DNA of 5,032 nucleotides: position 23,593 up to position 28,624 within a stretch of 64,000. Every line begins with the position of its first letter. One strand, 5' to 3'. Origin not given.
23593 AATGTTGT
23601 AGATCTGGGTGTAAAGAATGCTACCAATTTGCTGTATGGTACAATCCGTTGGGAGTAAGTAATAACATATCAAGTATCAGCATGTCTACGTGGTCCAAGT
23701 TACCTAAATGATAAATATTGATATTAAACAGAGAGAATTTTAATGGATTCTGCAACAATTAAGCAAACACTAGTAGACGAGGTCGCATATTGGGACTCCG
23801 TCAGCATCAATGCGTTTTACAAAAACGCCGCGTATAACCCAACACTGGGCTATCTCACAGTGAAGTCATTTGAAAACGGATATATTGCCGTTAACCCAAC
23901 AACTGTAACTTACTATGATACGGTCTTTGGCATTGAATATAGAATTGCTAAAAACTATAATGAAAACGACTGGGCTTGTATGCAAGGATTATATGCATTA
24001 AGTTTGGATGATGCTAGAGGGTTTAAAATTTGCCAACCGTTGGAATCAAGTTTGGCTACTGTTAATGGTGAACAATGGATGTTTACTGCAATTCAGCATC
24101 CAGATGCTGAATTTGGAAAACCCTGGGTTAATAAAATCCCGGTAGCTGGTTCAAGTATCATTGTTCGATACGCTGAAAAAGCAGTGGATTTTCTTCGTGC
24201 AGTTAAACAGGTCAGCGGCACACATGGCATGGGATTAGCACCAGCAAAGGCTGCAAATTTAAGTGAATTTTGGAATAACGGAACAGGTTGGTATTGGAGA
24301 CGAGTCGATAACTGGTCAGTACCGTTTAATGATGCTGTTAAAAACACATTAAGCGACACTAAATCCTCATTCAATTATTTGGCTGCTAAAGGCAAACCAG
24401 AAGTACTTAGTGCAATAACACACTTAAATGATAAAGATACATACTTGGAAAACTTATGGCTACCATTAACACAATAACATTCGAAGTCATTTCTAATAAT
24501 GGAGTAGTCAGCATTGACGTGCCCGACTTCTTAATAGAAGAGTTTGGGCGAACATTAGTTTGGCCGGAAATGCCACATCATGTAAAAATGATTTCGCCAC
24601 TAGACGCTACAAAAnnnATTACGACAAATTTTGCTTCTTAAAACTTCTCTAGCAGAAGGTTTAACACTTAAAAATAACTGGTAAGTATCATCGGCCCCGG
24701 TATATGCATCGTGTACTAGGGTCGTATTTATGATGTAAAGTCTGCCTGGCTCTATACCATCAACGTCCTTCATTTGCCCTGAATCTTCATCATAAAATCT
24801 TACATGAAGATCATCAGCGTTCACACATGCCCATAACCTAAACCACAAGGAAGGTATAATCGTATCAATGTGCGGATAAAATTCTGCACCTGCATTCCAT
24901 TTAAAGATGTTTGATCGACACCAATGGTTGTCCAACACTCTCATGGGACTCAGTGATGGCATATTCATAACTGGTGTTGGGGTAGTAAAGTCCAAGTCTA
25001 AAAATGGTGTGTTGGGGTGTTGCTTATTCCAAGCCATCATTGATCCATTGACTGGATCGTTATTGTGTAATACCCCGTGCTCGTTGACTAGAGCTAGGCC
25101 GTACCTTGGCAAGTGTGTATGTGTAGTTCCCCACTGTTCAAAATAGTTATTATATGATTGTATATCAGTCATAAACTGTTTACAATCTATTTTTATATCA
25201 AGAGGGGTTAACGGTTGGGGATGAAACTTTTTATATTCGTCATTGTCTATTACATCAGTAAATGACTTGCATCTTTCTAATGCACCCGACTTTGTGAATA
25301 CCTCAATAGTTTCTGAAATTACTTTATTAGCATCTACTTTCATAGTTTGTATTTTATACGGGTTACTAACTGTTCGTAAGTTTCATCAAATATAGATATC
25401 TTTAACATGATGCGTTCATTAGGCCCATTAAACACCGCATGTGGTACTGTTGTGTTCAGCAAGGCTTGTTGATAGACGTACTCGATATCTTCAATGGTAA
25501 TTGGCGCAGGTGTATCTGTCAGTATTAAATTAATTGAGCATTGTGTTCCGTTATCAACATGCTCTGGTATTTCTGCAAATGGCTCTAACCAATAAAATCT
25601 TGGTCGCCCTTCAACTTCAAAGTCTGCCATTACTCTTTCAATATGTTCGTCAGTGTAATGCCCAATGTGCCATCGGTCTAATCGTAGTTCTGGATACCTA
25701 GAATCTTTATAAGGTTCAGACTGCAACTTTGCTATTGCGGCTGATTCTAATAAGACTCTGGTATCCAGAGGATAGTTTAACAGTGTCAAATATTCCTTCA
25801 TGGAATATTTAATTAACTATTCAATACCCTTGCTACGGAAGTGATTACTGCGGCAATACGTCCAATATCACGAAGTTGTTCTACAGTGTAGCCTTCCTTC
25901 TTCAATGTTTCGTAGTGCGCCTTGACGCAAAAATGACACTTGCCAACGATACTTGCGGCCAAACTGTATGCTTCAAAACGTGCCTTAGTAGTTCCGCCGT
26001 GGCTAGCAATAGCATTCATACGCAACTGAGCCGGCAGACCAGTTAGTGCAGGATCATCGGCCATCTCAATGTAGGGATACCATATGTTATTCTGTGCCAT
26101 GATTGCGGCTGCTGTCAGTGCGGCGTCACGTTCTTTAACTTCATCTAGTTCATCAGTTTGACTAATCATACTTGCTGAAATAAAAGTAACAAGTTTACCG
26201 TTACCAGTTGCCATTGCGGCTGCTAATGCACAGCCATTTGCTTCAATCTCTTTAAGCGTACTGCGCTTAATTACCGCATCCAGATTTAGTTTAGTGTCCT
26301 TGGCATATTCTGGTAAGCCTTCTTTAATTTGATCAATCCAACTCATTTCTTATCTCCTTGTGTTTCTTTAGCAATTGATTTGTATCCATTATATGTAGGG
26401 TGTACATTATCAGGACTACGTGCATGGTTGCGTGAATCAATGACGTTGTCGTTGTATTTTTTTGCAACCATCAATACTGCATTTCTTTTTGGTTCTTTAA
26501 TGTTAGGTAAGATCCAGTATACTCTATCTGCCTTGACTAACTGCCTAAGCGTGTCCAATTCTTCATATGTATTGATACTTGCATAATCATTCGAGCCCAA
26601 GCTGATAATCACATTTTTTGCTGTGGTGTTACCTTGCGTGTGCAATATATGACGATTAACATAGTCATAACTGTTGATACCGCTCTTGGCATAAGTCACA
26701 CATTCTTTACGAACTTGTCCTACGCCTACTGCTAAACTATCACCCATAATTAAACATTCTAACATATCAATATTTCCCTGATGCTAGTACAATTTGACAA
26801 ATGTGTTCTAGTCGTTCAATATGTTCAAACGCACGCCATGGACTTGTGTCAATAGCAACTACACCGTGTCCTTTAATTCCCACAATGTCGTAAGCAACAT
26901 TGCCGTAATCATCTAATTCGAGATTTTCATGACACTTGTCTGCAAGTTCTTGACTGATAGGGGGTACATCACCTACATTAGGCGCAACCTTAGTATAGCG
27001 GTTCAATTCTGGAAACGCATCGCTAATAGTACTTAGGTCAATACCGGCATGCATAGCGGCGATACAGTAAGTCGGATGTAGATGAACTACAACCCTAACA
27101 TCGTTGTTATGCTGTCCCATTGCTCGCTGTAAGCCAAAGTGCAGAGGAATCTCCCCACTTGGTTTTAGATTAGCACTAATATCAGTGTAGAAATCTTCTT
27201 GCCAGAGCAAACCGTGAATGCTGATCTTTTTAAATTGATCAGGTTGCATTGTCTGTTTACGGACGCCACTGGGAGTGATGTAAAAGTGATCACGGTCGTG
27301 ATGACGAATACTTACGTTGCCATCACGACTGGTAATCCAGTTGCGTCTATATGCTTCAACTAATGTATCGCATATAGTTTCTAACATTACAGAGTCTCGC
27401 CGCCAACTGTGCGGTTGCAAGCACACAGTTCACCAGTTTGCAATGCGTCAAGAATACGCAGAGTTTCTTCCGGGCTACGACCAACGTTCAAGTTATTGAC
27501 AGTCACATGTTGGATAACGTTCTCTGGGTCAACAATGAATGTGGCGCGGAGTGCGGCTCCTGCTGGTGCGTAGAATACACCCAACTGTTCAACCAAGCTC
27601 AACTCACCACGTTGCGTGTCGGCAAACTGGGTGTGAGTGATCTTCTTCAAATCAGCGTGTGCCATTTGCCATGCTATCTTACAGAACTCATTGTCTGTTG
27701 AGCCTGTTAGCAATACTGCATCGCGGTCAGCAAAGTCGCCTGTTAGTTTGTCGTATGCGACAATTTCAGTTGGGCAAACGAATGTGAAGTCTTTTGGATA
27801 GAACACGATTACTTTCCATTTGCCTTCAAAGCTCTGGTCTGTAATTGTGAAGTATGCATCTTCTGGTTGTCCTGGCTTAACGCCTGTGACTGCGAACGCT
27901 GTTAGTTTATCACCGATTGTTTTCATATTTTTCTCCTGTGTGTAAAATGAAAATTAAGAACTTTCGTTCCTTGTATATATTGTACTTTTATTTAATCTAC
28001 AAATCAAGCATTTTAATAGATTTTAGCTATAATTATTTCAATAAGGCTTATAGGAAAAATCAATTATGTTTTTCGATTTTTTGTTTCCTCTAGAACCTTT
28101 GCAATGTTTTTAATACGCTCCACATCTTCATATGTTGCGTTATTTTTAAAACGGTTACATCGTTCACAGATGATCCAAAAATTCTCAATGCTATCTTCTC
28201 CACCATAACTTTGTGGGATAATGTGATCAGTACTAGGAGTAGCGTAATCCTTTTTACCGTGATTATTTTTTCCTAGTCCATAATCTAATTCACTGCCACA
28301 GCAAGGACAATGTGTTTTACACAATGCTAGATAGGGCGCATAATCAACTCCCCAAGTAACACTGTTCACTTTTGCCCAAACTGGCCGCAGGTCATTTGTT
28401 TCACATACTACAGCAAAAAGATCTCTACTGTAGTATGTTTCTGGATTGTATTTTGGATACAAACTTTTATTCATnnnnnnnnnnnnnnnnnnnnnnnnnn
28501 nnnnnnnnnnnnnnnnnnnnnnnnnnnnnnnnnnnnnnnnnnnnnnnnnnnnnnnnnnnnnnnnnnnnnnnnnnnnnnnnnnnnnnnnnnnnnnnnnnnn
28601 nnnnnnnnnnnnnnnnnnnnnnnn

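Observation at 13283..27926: Fifteen-kb enzyme cluster: three radical-SAM enzymes (two B12-binding), three methyltransferases, a QueC-like PP-loop ATPase, SDR, paired cupins, several 2OG-Fe(II) oxygenase-like proteins, AhpD-like, GDSL hydrolase, class II aldolase and peroxiredoxin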

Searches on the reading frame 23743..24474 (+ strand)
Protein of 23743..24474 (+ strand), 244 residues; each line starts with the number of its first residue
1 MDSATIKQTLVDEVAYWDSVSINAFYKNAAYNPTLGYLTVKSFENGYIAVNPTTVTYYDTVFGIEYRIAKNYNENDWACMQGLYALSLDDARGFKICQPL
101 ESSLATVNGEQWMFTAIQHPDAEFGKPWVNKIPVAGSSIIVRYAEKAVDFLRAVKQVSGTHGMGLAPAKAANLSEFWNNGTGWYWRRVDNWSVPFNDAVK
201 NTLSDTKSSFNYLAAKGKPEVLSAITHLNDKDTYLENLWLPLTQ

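Call 5: search_protein_families(library=pfam, proteins=[window:23743-24474:+], max_evalue=0.01)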
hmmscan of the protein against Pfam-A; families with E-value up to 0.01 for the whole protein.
window:23743-24474:+ (244 aa): 0 families

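Call 12: search_protein_families(library=ncbifam, proteins=[window:23743-24474:+], max_evalue=0.01)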
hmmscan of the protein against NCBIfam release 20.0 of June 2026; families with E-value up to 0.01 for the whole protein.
window:23743-24474:+ (244 aa): 0 families

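Call 41: search_protein_families(library=phrogs, proteins=[window:23743-24474:+], max_evalue=0.001)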
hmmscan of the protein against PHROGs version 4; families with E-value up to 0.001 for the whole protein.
window:23743-24474:+ (244 aa): 0 families

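Call 49: search_protein_families(library=ncbifam, proteins=[window:23743-24474:+], max_evalue=0.01)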
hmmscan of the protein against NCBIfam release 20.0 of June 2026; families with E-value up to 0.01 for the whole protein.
window:23743-24474:+ (244 aa): 0 families

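Call 63: find_homologous_proteins(query=window:23743-24474:+, max_evalue=0.001)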
Query window:23743-24474:+ (244 aa): 2 proteins with E <= 0.001 among 258 candidates.
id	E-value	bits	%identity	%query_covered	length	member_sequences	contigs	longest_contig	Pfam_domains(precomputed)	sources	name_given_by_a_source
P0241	3.2e-164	562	100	100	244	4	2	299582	-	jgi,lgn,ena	-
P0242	3.8e-126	437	73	100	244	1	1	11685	-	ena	-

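Call 65: search_solved_structures(query=A8, max_evalue=10)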
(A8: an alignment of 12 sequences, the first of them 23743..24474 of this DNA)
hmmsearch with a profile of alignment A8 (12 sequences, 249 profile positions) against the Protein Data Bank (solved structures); distinct sequences matched with E-value up to 10: 1.
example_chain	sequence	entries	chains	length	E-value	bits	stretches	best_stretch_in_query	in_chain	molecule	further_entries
4hb1_A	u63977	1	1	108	4.7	9.9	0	138-175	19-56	DHP1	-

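Call 84: find_encoding_contigs(protein=P0242, flank=10000, max_places=3)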
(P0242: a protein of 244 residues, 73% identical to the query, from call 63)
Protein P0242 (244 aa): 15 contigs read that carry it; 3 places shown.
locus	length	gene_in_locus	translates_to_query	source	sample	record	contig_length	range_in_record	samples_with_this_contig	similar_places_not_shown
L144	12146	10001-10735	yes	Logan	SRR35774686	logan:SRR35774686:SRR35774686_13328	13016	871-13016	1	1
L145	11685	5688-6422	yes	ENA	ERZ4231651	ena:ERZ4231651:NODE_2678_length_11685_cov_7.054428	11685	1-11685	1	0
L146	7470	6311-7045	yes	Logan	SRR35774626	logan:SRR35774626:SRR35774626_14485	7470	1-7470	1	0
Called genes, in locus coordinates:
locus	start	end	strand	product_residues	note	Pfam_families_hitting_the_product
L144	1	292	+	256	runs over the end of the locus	-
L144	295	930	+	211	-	PF13759:2OG-FeII_Oxy_5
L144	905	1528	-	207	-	PF13759:2OG-FeII_Oxy_5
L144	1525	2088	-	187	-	-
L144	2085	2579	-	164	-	-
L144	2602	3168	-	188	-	-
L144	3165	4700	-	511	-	PF04055:Radical_SAM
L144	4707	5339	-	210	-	PF13489:Methyltransf_23, PF13847:Methyltransf_31, PF13649:Methyltransf_25, PF08241:Methyltransf_11, PF08242:Methyltransf_12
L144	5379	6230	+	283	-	PF06508:QueC (weak)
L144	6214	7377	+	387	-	PF23545:Zn_ribbon_HMPTM, PF04055:Radical_SAM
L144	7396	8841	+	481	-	PF04055:Radical_SAM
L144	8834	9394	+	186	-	PF05118:Asp_Arg_Hydrox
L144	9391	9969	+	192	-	-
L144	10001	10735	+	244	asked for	-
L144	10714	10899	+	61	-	-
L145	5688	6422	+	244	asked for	-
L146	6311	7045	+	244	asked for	-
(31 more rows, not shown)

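Call 85: find_encoding_contigs(protein=P0241, flank=10000, max_places=3)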
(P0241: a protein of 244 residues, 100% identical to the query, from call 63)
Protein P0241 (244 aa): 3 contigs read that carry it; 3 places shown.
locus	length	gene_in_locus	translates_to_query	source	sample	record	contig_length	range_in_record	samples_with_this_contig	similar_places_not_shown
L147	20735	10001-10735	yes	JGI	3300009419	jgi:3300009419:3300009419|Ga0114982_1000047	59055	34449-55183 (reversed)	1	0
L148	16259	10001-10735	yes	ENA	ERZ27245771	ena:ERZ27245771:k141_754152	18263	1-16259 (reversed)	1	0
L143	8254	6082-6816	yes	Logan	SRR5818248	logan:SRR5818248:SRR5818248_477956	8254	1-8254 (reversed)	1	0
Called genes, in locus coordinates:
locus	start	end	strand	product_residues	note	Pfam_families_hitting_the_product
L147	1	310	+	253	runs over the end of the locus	-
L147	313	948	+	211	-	PF13759:2OG-FeII_Oxy_5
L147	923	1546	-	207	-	PF13759:2OG-FeII_Oxy_5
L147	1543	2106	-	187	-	-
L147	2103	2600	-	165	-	-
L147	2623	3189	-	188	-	PF00106:adh_short (faint)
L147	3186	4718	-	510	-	PF04055:Radical_SAM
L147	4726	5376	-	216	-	PF13489:Methyltransf_23, PF13847:Methyltransf_31, PF08241:Methyltransf_11, PF08242:Methyltransf_12, PF13649:Methyltransf_25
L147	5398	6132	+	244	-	-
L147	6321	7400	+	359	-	PF04055:Radical_SAM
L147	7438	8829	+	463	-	PF04055:Radical_SAM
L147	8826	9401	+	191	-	PF05118:Asp_Arg_Hydrox (weak)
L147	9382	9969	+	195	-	-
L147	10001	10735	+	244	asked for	-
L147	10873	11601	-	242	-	-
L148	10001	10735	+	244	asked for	-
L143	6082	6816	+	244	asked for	-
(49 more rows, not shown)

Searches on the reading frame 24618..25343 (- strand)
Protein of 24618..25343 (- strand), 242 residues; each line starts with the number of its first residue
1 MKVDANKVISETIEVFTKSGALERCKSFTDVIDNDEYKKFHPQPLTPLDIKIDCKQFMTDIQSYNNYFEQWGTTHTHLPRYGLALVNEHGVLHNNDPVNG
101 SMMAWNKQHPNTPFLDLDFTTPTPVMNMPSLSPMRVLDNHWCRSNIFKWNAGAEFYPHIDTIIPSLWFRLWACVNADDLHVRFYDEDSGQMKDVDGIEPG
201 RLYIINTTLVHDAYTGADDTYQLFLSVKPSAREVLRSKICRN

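Call 5: search_protein_families(library=pfam, proteins=[window:24618-25343:-], max_evalue=0.01)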
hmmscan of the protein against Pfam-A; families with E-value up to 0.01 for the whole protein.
window:24618-25343:- (242 aa): 0 families

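Call 12: search_protein_families(library=ncbifam, proteins=[window:24618-25343:-], max_evalue=0.01)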
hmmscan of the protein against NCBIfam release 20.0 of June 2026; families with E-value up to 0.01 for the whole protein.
window:24618-25343:- (242 aa): 0 families

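Call 31: search_solved_structures(query=A2, max_evalue=10)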
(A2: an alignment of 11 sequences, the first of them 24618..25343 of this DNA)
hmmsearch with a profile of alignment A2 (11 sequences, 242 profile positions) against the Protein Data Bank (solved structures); distinct sequences matched with E-value up to 10: 4.
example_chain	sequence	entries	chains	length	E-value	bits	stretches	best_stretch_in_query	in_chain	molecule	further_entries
5tbd_E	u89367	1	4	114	0.13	15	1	96-155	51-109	Fv fragment (mAb4D1) heavy chain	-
1a0q_H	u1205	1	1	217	0.26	13.9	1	98-156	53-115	29G11 FAB (HEAVY CHAIN)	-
5xqw_H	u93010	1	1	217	0.48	13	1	95-147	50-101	Fab fragment of catalytic antibody 7B9, heavy chain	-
5b8c_B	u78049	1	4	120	0.85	12.2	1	97-133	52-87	Pembrolizumab heavy chain variable region (PemVH)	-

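Call 41: search_protein_families(library=phrogs, proteins=[window:24618-25343:-], max_evalue=0.001)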
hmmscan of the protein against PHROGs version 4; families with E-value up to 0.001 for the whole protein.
window:24618-25343:- (242 aa): 0 families

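Call 80: find_related_loci(query=A2, collection=genome_contigs, flank=10000)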
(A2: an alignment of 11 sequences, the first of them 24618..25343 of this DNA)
Query A2 (242 aa) in genome_contigs; peptide patterns used: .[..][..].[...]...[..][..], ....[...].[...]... (x = any residue, [..] = any of these).
28 stretches matched a pattern, but none encodes a relative of the query by tblastn (E <= 1e-3).

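Call 91: search_protein_families(library=pfam, alignment_id=A2, max_evalue=0.1)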
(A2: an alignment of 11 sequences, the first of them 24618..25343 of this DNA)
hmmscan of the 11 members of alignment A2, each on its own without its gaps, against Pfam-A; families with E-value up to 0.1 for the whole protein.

A. member 1, window:24618-25343:- (242 aa): 1 family
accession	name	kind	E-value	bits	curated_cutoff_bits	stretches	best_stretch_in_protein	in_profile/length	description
PF19127.6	Choline_bind_3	-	0.07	13.5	27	0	175-191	27-42/47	Choline-binding repeat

B. families by the number of members that match (of 11 scanned): 2 families
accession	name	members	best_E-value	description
PF19127.6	Choline_bind_3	1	0.07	Choline-binding repeat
PF14420.11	Clr5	1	0.096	Clr5 domain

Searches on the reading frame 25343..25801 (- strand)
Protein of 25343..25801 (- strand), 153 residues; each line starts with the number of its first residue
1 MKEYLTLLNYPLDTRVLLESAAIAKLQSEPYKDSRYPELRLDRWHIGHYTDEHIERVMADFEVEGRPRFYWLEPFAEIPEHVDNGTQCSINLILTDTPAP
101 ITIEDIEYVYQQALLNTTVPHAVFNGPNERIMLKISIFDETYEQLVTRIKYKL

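Call 5: search_protein_families(library=pfam, proteins=[window:25343-25801:-], max_evalue=0.01)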
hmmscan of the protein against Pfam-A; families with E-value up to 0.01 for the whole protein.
window:25343-25801:- (153 aa): 0 families

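Call 12: search_protein_families(library=ncbifam, proteins=[window:25343-25801:-], max_evalue=0.01)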
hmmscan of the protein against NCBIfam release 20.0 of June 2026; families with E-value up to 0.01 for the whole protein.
window:25343-25801:- (153 aa): 0 families

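Call 32: search_solved_structures(query=A3, max_evalue=10)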
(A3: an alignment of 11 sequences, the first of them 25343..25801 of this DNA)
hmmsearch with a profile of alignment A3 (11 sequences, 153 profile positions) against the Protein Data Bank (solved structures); distinct sequences matched with E-value up to 10: 3.
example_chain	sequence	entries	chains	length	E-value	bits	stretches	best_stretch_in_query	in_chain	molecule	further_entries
5wb4_A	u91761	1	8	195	0.27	14.4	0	14-65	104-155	N-acetylglucosaminyldiphosphoundecaprenol N-acetyl-beta-D-mannosaminyltransferase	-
7mpk_A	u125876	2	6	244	0.52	13.5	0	15-65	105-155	N-acetylglucosaminyldiphosphoundecaprenol N-acetyl-beta-D-mannosaminyltransferase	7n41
5wfg_A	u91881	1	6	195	0.54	13.4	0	15-65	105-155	N-acetylglucosaminyldiphosphoundecaprenol N-acetyl-beta-D-mannosaminyltransferase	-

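Call 41: search_protein_families(library=phrogs, proteins=[window:25343-25801:-], max_evalue=0.001)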
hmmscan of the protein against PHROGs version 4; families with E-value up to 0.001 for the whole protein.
window:25343-25801:- (153 aa): 0 families

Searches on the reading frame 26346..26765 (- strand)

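Call 5: search_protein_families(library=pfam, proteins=[window:26346-26765:-], max_evalue=0.01)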
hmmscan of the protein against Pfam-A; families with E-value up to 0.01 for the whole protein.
window:26346-26765:- (140 aa): 3 families
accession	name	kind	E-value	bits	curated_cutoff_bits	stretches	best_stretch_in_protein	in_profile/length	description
PF04311.20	DUF459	-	0.00022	21.1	27.2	0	102-134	158-193/197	Protein of unknown function (DUF459)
PF00657.28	Lipase_GDSL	-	0.00032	21.3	23.6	0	101-134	173-207/208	GDSL-like Lipase/Acylhydrolase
PF13472.12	Lipase_GDSL_2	-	0.00041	21.3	32.9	1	23-129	36-177/178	GDSL-like Lipase/Acylhydrolase family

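Call 12: search_protein_families(library=ncbifam, proteins=[window:26346-26765:-], max_evalue=0.01)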
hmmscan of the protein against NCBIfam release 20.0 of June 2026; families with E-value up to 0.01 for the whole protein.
window:26346-26765:- (140 aa): 0 families

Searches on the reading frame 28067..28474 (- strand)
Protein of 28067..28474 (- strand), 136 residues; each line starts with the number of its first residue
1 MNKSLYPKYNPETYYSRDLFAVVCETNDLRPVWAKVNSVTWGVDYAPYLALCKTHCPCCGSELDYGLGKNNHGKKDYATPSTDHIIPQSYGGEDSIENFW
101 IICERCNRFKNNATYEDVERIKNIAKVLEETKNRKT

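Call 39: search_protein_families(library=pfam, proteins=[window:28067-28474:-], max_evalue=0.001)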
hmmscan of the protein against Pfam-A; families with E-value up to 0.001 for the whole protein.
window:28067-28474:- (136 aa): 3 families
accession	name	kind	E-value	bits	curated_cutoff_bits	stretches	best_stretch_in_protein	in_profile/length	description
PF14279.12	HNH_5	-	2.4e-09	37.4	27.5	1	79-118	12-51/56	HNH endonuclease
PF01844.29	HNH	-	2.7e-08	34.2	21.4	1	66-112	11-46/47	HNH endonuclease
PF13395.12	HNH_4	-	2.5e-05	24.6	22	1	83-114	21-52/54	HNH endonuclease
